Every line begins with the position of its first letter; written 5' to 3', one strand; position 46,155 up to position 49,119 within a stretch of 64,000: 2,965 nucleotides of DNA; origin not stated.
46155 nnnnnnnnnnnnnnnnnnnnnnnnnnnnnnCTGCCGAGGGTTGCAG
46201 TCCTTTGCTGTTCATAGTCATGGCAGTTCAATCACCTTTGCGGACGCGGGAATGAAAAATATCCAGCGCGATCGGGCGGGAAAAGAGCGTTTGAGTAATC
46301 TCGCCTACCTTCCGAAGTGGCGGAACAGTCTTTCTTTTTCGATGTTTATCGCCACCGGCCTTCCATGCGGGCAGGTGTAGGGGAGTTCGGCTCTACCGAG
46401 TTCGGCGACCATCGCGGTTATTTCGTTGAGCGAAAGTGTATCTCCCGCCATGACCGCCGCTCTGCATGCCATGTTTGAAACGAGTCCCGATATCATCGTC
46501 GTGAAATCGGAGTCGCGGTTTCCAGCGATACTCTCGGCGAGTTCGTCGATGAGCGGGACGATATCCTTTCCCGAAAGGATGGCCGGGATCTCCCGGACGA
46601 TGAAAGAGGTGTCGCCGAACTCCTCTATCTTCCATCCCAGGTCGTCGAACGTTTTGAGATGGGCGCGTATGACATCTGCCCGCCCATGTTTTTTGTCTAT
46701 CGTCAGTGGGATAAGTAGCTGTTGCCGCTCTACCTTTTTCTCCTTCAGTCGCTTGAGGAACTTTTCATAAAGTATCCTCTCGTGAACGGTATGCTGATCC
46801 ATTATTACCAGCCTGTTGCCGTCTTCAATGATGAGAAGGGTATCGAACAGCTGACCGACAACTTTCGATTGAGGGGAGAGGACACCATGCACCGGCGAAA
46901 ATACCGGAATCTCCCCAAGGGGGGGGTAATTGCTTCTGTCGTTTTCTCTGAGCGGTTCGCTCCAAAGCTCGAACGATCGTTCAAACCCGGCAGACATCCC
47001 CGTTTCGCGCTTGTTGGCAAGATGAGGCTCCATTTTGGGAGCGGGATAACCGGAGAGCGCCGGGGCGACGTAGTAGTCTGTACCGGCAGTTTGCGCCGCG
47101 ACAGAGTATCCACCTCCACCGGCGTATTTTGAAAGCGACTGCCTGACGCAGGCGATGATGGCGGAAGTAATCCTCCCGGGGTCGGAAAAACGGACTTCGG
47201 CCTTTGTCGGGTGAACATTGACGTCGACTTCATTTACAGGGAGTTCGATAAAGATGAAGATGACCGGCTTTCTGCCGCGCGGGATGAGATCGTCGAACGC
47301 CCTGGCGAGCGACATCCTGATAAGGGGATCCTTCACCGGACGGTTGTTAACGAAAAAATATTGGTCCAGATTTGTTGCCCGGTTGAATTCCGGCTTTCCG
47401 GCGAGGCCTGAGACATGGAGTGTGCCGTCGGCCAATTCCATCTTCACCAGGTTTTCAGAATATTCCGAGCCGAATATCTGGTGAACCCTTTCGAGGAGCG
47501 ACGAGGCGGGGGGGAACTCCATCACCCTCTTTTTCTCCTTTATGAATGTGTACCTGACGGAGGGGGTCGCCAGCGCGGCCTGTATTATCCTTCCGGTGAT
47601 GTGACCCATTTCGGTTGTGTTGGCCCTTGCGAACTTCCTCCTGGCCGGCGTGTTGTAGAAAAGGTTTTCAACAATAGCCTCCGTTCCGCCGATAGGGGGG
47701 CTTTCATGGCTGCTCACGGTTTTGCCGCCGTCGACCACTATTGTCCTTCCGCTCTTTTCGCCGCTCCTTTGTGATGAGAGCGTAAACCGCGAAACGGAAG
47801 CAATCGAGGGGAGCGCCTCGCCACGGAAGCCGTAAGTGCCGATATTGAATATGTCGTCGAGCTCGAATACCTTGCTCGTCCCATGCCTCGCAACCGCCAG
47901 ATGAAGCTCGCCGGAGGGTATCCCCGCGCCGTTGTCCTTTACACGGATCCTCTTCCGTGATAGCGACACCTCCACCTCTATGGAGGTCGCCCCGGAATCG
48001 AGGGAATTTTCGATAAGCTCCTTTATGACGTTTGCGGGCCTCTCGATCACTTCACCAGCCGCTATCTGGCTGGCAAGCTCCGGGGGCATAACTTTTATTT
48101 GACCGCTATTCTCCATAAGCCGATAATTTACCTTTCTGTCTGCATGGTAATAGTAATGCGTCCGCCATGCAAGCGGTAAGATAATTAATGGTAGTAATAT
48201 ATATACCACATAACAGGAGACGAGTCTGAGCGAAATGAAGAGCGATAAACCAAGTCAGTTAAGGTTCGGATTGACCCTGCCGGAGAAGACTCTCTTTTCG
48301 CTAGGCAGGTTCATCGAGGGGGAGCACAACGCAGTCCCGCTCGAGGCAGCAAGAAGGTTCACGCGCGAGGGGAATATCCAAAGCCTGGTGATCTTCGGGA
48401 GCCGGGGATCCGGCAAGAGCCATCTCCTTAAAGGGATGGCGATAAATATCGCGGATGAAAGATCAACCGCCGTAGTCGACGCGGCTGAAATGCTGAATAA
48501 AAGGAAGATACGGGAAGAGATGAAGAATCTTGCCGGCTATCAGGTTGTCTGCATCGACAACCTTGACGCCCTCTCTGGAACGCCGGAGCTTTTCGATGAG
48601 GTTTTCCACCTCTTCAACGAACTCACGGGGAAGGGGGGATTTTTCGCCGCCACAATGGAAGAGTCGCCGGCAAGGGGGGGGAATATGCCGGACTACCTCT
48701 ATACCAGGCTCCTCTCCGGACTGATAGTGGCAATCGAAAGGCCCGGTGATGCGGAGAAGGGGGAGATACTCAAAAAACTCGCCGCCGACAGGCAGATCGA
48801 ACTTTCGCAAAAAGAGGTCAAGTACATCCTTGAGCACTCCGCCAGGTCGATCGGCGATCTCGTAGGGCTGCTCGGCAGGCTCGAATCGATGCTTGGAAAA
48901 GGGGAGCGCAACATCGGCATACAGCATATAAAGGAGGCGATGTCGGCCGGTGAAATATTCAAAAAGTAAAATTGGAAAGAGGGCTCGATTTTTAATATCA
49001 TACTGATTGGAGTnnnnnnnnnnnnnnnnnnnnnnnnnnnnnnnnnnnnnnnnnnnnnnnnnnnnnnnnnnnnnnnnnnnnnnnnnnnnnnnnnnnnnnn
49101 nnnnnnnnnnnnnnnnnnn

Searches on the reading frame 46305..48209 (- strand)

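Call 13: search_protein_families(library=pfam, proteins=[window:46305-48209:-], max_evalue=0.00001)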
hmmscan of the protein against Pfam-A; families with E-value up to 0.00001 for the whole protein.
window:46305-48209:- (634 aa): 4 families
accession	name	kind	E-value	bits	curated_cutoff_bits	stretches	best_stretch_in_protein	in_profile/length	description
PF08676.16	MutL_C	-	6.1e-36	123.7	25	1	451-592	1-142/142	MutL C terminal dimerisation domain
PF01119.25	DNA_mis_repair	-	2.7e-34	117.8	26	1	243-359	2-118/119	DNA mismatch repair protein, C-terminal domain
PF13589.12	HATPase_c_3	-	7.5e-13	49.1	25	1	59-160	4-106/137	Histidine kinase-, DNA gyrase B-, and HSP90-like ATPase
PF02518.31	HATPase_c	-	4.5e-07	30.7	26.4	1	56-113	4-56/111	Histidine kinase-, DNA gyrase B-, and HSP90-like ATPase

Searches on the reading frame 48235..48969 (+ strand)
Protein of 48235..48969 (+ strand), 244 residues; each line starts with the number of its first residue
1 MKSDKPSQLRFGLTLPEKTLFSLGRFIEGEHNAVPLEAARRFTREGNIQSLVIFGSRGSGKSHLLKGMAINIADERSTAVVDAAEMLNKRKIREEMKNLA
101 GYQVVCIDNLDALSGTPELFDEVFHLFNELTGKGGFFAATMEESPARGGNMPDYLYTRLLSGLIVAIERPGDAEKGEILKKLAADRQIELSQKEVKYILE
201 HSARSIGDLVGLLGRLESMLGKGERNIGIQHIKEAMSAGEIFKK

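Call 70: search_protein_families(library=pfam, proteins=[window:48235-48969:+], max_evalue=0.00001)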
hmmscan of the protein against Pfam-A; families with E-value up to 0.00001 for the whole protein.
window:48235-48969:+ (244 aa): 2 families
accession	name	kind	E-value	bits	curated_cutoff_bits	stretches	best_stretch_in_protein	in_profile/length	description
PF00308.24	Bac_DnaA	-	3.6e-12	47.2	23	1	21-165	5-161/162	Bacterial DnaA ATPAse domain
PF22688.2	Hda_lid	-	1.9e-08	34.6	27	1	172-236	1-65/65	Hda, lid domain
